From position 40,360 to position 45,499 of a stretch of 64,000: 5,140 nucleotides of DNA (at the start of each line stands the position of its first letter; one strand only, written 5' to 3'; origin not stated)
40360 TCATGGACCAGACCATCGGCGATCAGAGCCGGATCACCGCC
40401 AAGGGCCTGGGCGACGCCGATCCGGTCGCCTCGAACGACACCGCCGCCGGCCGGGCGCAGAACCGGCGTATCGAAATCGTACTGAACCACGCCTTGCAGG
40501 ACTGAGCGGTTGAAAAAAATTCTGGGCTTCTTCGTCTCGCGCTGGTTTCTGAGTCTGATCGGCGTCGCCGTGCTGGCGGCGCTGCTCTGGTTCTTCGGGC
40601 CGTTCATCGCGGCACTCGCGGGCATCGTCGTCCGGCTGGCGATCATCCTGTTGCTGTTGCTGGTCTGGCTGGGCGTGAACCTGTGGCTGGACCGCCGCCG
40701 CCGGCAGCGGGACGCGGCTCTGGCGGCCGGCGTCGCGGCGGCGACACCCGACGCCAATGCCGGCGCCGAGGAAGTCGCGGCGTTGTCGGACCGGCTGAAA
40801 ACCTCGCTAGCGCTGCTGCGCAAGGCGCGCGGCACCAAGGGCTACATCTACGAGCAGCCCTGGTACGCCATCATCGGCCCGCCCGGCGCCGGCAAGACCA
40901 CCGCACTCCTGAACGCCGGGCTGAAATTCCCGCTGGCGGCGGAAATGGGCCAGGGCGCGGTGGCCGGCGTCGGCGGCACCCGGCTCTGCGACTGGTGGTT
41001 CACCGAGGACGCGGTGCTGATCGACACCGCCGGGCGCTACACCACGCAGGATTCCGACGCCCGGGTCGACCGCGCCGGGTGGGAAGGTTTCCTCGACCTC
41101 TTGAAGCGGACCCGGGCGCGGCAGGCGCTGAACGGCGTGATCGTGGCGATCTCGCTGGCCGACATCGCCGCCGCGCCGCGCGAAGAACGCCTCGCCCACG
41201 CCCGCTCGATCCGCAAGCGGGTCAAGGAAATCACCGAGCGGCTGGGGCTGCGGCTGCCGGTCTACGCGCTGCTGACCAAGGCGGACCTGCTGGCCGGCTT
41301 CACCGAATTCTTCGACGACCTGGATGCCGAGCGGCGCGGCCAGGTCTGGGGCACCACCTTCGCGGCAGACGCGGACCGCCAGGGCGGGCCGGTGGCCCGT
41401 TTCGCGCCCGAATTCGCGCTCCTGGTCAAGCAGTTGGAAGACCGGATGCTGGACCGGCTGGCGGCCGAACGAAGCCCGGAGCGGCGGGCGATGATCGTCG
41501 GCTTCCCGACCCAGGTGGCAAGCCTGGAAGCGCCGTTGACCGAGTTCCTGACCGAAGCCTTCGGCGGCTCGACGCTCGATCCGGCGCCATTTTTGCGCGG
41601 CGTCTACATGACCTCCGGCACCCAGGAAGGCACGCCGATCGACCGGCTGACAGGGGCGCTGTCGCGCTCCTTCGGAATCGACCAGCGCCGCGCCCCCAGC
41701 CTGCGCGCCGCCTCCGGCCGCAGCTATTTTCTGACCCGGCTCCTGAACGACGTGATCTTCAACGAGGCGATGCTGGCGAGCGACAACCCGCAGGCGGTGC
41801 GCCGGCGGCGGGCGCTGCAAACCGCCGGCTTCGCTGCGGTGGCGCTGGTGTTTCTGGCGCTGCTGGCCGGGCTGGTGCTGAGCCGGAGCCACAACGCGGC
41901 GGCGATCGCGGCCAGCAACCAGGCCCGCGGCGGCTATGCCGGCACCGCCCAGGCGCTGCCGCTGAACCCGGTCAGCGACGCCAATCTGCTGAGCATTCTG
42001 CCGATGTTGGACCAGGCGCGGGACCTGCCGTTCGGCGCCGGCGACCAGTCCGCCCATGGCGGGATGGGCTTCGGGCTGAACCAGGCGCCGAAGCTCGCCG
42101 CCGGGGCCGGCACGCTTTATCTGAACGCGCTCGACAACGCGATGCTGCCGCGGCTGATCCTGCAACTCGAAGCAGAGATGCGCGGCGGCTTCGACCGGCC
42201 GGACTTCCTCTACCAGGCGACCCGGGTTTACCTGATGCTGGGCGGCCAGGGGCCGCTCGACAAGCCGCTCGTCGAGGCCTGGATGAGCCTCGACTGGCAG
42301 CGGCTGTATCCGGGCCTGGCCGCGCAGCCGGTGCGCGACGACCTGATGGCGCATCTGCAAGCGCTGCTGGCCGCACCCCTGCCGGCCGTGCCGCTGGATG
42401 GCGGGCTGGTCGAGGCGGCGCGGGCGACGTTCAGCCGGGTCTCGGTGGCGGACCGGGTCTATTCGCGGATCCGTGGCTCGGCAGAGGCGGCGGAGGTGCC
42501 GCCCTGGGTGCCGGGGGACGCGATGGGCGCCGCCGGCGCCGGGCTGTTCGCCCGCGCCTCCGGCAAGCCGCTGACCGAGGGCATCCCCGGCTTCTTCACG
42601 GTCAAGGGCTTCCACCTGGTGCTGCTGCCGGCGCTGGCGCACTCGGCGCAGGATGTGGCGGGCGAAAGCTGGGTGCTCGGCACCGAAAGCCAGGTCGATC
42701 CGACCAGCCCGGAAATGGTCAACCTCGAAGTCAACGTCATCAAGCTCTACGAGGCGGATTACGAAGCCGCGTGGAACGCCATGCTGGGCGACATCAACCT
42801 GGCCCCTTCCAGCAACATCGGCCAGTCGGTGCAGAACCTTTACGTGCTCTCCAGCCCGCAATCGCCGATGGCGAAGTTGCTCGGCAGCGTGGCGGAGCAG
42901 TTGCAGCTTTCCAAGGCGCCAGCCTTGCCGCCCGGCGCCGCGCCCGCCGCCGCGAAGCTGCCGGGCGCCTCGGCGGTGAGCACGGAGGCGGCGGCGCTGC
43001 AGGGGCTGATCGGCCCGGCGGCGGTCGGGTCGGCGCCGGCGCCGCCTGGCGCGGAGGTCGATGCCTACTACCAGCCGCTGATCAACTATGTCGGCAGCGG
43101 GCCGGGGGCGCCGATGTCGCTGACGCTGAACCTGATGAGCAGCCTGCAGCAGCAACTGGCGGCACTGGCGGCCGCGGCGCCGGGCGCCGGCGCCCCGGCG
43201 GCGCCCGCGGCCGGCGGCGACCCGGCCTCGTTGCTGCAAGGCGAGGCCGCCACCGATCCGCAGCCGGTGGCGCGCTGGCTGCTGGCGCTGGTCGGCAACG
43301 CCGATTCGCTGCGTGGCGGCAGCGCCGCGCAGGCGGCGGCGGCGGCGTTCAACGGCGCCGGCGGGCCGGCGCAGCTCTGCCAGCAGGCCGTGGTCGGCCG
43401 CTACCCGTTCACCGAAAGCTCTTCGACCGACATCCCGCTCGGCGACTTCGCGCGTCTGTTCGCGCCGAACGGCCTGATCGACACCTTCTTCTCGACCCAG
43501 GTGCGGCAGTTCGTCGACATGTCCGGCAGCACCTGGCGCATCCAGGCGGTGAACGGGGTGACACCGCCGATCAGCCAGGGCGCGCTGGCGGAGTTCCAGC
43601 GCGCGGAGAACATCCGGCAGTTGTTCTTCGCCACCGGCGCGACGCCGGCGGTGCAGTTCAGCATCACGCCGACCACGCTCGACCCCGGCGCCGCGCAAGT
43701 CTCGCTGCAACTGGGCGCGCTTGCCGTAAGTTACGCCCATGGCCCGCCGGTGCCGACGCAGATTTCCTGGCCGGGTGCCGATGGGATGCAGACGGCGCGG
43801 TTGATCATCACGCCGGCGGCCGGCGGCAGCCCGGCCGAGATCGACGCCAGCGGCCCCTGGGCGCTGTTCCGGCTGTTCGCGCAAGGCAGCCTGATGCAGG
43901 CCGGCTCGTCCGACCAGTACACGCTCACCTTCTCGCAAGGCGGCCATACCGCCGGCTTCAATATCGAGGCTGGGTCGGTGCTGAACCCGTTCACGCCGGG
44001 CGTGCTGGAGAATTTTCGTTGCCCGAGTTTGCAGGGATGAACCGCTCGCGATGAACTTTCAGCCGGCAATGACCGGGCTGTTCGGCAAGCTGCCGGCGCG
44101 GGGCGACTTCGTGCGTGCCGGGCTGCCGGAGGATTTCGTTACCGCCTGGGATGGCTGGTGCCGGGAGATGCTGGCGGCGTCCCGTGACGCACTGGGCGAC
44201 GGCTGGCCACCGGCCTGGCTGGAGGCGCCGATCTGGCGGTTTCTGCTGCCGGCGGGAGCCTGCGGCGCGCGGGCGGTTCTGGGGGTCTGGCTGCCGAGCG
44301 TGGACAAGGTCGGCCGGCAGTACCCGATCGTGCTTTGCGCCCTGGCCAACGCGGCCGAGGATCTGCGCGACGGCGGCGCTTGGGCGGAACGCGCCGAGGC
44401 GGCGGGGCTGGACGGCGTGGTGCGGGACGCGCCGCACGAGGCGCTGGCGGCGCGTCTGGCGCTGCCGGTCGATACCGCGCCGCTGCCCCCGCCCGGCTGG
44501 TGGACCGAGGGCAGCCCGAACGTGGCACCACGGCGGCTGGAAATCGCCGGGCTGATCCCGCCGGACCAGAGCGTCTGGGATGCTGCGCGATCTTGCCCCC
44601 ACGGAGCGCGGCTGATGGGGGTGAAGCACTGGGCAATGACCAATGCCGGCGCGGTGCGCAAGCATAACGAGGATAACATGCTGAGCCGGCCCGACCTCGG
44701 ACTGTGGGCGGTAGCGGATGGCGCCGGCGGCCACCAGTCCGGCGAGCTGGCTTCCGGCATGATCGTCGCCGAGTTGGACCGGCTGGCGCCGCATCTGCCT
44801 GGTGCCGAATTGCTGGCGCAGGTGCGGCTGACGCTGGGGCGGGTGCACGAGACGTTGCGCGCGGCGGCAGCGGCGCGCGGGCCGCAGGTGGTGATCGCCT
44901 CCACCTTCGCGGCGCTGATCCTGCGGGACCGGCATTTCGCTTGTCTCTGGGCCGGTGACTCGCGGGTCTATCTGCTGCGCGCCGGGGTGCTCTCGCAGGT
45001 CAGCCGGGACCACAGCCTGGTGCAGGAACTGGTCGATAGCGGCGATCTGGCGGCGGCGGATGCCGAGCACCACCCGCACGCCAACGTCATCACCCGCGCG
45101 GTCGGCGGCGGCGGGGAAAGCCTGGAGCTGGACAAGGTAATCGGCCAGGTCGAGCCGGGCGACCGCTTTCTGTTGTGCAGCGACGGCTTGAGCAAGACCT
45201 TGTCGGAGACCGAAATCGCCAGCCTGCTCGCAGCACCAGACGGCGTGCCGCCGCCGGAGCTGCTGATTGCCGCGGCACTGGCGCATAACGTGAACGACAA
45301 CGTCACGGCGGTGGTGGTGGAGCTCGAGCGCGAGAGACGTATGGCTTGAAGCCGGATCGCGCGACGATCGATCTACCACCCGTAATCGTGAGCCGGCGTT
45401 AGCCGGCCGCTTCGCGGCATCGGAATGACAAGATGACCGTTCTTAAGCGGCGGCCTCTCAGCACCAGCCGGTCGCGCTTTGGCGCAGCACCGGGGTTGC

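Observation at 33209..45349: Partial type VI secretion locus: membrane complex, TssK, spike and regulators, but no sheath, tube, wedge, ClpV, PAAR or kinase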

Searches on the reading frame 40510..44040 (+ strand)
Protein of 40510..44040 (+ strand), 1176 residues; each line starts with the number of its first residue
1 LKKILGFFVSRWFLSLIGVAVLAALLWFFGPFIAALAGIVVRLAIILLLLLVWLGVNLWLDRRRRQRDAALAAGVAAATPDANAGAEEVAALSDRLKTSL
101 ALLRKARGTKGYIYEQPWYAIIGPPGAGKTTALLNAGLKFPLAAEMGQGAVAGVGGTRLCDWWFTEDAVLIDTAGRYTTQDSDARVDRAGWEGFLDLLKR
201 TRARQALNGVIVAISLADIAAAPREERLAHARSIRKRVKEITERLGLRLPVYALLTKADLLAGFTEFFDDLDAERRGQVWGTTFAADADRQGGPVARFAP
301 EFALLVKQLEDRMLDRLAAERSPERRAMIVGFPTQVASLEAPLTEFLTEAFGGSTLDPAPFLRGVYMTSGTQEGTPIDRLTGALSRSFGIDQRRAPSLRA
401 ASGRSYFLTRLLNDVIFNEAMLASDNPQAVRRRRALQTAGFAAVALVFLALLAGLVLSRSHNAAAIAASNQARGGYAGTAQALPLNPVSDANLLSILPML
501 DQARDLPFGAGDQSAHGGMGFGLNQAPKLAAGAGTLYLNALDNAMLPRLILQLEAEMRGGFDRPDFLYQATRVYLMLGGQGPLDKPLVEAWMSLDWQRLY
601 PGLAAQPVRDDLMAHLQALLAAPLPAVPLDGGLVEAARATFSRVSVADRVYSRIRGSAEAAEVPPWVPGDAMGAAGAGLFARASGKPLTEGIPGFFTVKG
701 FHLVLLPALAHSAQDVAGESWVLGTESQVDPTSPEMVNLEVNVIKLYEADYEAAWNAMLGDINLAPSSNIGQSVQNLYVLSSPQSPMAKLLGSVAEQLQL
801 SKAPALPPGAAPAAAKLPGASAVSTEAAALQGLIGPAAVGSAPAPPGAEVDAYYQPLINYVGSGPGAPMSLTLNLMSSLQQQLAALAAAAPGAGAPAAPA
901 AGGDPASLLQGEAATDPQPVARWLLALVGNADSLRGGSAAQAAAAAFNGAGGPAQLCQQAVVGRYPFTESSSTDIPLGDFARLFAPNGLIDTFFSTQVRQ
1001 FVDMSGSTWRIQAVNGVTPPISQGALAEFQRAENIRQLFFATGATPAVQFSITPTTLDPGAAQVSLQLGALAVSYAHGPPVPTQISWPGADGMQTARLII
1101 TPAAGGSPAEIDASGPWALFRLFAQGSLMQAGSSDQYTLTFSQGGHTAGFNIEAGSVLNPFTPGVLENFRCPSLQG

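Call 3: search_protein_families(library=pfam, proteins=[window:40510-44040:+])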
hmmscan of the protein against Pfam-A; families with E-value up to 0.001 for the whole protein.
window:40510-44040:+ (1176 aa): 4 families
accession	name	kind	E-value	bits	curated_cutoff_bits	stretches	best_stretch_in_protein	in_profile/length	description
PF14331.11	IcmF-related_N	-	5.9e-92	308.1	25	1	185-443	2-258/259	IcmF-related N-terminal domain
PF06761.17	IcmF-related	-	1e-82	278.5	27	1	497-798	1-307/308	Intracellular multiplication and human macrophage-killing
PF06744.18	IcmF_C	-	1.7e-26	92.9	26.7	1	1050-1156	1-106/106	Type VI secretion protein IcmF C2-like domain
PF21070.2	IcmF_helical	-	4.8e-06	27.2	24.1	1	958-1043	19-104/106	Type VI secretion protein IcmF helical domain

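Call 4: search_protein_families(library=ncbifam, proteins=[window:40510-44040:+])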
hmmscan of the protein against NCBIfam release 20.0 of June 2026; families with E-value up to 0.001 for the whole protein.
window:40510-44040:+ (1176 aa): 2 families
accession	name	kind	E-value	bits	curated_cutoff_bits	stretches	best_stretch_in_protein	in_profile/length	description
TIGR03348.1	VI_IcmF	equivalog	0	1126.5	388.15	1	14-1173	1-1168/1168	type VI secretion system membrane subunit TssM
NF038226.1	IcmF_IVB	equivalog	5.2e-62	210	1000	3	903-1170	705-967/973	type IVB secretion system protein IcmF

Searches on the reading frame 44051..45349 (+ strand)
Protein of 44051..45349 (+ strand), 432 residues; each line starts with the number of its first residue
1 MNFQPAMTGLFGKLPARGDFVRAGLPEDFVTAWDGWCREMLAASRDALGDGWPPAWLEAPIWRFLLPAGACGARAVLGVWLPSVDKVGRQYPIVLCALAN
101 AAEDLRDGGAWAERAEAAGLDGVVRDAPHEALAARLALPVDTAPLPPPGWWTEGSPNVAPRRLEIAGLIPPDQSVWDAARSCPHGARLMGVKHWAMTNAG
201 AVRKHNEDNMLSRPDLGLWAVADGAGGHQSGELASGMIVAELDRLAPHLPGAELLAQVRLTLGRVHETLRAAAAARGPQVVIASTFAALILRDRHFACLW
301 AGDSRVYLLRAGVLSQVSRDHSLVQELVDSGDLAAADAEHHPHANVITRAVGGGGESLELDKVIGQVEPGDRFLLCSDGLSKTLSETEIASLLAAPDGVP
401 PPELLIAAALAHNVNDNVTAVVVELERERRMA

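Call 3: search_protein_families(library=pfam, proteins=[window:44051-45349:+])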
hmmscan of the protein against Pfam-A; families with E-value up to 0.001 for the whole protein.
window:44051-45349:+ (432 aa): 3 families
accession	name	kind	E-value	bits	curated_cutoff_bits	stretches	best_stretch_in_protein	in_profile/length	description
PF09867.14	TagF_N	-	1e-37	129.5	27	1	9-137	1-133/135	TagF N-terminal domain, Type VI secretion system-associated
PF13672.11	PP2C_2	-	2.1e-11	44.2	24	1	204-387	10-182/209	Protein phosphatase 2C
PF00481.26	PP2C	-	1.1e-05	25.7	20.3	1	207-322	26-141/255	Protein phosphatase 2C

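Call 4: search_protein_families(library=ncbifam, proteins=[window:44051-45349:+])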
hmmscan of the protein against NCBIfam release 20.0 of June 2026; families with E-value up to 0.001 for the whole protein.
window:44051-45349:+ (432 aa): 3 families
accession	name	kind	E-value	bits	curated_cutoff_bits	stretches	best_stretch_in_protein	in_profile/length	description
NF033484.1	Stp1_PP2C_phos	equivalog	4.2e-49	167.1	230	1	196-424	1-232/232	Stp1/IreP family PP2C-type Ser/Thr phosphatase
TIGR03373.1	VI_minor_4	hypoth_equivalog_domain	2.9e-34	118.1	41.2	1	9-136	1-132/136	type VI secretion system-associated protein TagF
NF011149.0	PRK14559.1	equivalog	4.5e-17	62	374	1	188-425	369-631/642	serine/threonine phosphatase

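Call 86: list_cluster_members(proteins=[window:44051-45349:+, window:45458-46117:-, window:35154-35747:+, window:37159-37611:+, window:33209-35146:+, window:40510-44040:+, window:39126-40505:+, window:49101-50033:-, P0233, P0325])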
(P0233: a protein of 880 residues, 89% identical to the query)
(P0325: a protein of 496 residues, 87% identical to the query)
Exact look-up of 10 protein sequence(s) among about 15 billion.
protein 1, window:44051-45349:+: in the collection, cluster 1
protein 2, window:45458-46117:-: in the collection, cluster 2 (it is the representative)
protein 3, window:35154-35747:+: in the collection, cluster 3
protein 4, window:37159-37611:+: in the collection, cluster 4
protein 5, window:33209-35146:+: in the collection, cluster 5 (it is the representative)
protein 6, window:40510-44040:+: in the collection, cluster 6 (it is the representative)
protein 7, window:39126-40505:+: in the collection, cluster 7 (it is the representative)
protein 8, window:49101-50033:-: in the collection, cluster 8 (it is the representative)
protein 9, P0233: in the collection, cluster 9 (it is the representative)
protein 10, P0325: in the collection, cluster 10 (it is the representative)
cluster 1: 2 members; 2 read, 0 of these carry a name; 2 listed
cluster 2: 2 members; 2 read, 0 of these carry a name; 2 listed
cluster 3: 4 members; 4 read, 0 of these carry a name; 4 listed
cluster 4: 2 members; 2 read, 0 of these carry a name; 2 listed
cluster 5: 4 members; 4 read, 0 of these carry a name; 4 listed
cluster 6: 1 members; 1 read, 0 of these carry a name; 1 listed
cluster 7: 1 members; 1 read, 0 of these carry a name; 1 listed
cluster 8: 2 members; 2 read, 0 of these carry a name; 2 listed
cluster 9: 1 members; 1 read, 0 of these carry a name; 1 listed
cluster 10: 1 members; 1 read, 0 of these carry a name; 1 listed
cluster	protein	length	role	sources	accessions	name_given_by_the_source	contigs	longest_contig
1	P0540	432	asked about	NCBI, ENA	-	-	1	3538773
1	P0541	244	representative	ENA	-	-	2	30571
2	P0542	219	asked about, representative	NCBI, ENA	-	-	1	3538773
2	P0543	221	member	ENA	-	-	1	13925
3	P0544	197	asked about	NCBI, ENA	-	-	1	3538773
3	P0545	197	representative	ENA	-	-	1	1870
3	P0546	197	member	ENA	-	-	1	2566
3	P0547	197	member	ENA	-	-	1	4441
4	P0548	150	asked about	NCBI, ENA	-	-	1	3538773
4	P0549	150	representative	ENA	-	-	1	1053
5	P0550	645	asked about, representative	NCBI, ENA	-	-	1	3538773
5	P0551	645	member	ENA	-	-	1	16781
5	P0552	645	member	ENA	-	-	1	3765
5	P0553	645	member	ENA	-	-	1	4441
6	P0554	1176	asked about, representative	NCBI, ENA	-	-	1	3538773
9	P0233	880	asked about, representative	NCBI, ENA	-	-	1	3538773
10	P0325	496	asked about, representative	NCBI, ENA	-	-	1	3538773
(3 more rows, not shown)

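Call 87: find_encoding_contigs(protein=P0541, flank=10000, max_places=4)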
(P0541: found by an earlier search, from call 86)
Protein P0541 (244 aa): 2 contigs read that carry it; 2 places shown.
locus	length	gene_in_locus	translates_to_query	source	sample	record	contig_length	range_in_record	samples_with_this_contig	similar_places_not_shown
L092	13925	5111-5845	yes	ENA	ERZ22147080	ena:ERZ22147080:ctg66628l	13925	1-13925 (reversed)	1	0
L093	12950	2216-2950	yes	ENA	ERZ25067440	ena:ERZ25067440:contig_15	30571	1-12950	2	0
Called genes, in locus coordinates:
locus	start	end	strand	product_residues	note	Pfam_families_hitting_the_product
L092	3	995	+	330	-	?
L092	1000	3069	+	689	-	PF14331:IcmF-related_N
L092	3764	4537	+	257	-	PF21070:IcmF_helical (weak), PF06744:IcmF_C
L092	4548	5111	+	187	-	PF09867:TagF_N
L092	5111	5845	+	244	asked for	PF00481:PP2C (weak), PF13672:PP2C_2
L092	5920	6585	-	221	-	PF00156:Pribosyltran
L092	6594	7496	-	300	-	PF02899:Phage_int_SAM_1, PF00589:Phage_integrase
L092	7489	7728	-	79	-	PF00923:TAL_FSA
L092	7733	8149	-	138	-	PF00923:TAL_FSA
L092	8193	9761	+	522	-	PF17764:PriA_3primeBD, PF04851:ResIII, PF00270:DEAD, PF18319:Zn_ribbon_PriA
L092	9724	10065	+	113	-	PF18074:PriA_C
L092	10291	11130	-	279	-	PF00989:PAS, PF13188:PAS_8 (weak), PF08448:PAS_4, PF13426:PAS_9, PF00990:GGDEF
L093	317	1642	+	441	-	PF06761:IcmF-related, PF21070:IcmF_helical (weak), PF06744:IcmF_C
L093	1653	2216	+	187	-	PF09867:TagF_N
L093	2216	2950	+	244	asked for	PF00481:PP2C (weak), PF13672:PP2C_2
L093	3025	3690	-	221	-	PF00156:Pribosyltran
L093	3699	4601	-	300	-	PF02899:Phage_int_SAM_1, PF00589:Phage_integrase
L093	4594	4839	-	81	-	PF00923:TAL_FSA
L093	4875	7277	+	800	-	PF17764:PriA_3primeBD, PF00270:DEAD, PF04851:ResIII, PF00271:Helicase_C (faint), PF18319:Zn_ribbon_PriA, PF18074:PriA_C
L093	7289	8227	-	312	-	PF00989:PAS, PF13188:PAS_8 (weak), PF08448:PAS_4, PF13426:PAS_9, PF00990:GGDEF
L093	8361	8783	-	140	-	PF01850:PIN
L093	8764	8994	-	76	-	PF04014:MazE_antitoxin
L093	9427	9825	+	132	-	PF13340:DUF4096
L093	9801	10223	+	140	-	PF01609:DDE_Tnp_1, PF13359:DDE_Tnp_4, PF13612:DDE_Tnp_1_3, PF13586:DDE_Tnp_1_2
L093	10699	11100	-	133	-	PF02823:ATP-synt_DE_N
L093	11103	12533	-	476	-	PF02874:ATP-synt_ab_N, PF00006:ATP-synt_ab, PF22919:ATP-synt_VA_C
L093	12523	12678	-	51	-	-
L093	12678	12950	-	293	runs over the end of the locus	PF00231:ATP-synt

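Call 90: find_encoding_contigs(protein=P0551, flank=10000, max_places=3)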
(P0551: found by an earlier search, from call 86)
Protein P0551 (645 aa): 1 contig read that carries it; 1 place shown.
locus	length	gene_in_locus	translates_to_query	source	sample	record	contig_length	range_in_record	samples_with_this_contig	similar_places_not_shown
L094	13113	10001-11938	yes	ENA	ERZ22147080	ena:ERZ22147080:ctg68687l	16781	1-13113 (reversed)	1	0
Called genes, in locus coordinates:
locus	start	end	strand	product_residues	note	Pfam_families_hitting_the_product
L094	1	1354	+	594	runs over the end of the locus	PF02776:TPP_enzyme_N, PF01855:POR_N (weak), PF00205:TPP_enzyme_M, PF02775:TPP_enzyme_C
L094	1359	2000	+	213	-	PF13618:Gluconate_2-dh3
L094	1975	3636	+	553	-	PF00732:GMC_oxred_N, PF05199:GMC_oxred_C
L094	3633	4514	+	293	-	PF08450:SGL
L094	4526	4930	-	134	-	PF05239:PRC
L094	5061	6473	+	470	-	PF05977:MFS_3 (faint), PF07690:MFS_1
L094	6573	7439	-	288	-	-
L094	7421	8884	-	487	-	-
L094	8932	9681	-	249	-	-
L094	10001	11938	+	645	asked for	PF05954:Phage_GPD, PF04717:Phage_base_V, PF22178:Gp5_trimer_C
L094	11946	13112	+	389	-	?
